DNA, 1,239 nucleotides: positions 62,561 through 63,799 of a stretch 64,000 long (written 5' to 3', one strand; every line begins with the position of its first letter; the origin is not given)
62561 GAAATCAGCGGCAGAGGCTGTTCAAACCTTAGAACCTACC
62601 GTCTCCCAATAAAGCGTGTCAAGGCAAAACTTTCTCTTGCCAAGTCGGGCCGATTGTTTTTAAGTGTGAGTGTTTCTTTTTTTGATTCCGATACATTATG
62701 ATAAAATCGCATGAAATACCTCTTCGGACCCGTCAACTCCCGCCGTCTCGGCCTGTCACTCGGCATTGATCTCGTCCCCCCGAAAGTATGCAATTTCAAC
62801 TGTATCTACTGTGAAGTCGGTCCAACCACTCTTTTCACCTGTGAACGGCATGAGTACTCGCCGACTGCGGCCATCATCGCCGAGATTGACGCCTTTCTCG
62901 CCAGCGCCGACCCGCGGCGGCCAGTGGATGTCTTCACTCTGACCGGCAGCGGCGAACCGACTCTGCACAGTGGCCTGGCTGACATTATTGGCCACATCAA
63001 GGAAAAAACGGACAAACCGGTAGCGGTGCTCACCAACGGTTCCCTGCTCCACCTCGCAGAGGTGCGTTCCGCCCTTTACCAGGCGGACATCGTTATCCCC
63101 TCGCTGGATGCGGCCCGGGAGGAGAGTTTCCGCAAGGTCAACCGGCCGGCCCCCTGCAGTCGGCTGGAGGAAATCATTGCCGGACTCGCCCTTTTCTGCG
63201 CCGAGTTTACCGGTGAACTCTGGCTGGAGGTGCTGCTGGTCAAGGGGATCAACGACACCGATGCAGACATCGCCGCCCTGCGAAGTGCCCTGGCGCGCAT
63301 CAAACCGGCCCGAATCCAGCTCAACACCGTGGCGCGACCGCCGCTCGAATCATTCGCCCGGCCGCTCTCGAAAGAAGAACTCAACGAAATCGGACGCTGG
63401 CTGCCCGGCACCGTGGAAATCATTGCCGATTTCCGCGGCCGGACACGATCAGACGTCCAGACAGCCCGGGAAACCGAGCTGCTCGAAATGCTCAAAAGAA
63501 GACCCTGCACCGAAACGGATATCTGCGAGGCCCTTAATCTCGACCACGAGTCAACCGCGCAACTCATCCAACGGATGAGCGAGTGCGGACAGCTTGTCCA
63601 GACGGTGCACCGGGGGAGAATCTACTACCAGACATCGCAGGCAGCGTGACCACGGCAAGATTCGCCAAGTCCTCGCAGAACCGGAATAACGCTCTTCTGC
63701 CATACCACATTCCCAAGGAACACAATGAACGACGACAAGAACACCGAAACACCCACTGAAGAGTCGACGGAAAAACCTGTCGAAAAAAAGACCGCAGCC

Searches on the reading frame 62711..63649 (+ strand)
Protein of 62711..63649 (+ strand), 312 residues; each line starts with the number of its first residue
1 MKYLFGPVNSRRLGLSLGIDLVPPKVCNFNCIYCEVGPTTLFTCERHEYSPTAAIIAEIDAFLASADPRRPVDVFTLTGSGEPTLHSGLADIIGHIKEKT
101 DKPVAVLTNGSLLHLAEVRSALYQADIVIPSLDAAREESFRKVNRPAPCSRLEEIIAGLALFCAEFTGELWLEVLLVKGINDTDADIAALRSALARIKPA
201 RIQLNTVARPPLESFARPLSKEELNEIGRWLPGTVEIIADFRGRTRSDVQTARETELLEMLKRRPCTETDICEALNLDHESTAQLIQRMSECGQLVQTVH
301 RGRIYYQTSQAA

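Call 70: search_protein_families(library=ncbifam, proteins=[window:62711-63649:+], max_evalue=0.00001)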
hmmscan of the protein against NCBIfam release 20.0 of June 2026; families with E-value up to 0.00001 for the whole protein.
window:62711-63649:+ (312 aa): 7 families
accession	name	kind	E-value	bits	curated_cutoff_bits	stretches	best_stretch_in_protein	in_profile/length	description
TIGR02668.1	moaA_archaeal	equivalog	6.3e-13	48.4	325.25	1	25-204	18-183/303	GTP 3',8-cyclase MoaA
TIGR02666.1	moaA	equivalog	2.1e-12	46.7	284.05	1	26-184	19-172/336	GTP 3',8-cyclase MoaA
NF001199.0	PRK00164.2-1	equivalog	3.4e-10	39.5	231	1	25-184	20-167/308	GTP 3',8-cyclase MoaA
TIGR04317.1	W_rSAM_matur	equivalog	1.4e-09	37.5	380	1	26-145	13-123/349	tungsten cofactor oxidoreductase radical SAM maturase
NF038283.1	viperin_w_prok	equivalog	2.8e-08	33.3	180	1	25-145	10-127/281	viperin family antiviral radical SAM protein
TIGR03972.1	rSAM_TYW1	equivalog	5.5e-08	32.3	317.95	1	75-186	122-229/297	4-demethylwyosine synthase TYW1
TIGR04100.1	rSAM_pair_X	hypoth_equivalog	5.6e-06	26.1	262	1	49-151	40-145/197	TIGR04100 family radical SAM protein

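Call 93: find_encoding_contigs(protein=window:62711-63649:+, flank=10000, max_places=2)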
Protein window:62711-63649:+ (312 aa): 1 contig read that carries it; 1 place shown.
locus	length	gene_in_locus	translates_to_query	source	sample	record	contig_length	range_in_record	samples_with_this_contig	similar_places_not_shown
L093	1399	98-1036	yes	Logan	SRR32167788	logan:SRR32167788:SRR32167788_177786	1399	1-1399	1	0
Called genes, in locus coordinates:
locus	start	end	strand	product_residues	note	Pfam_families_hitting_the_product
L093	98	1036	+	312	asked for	PF04055:Radical_SAM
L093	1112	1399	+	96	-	?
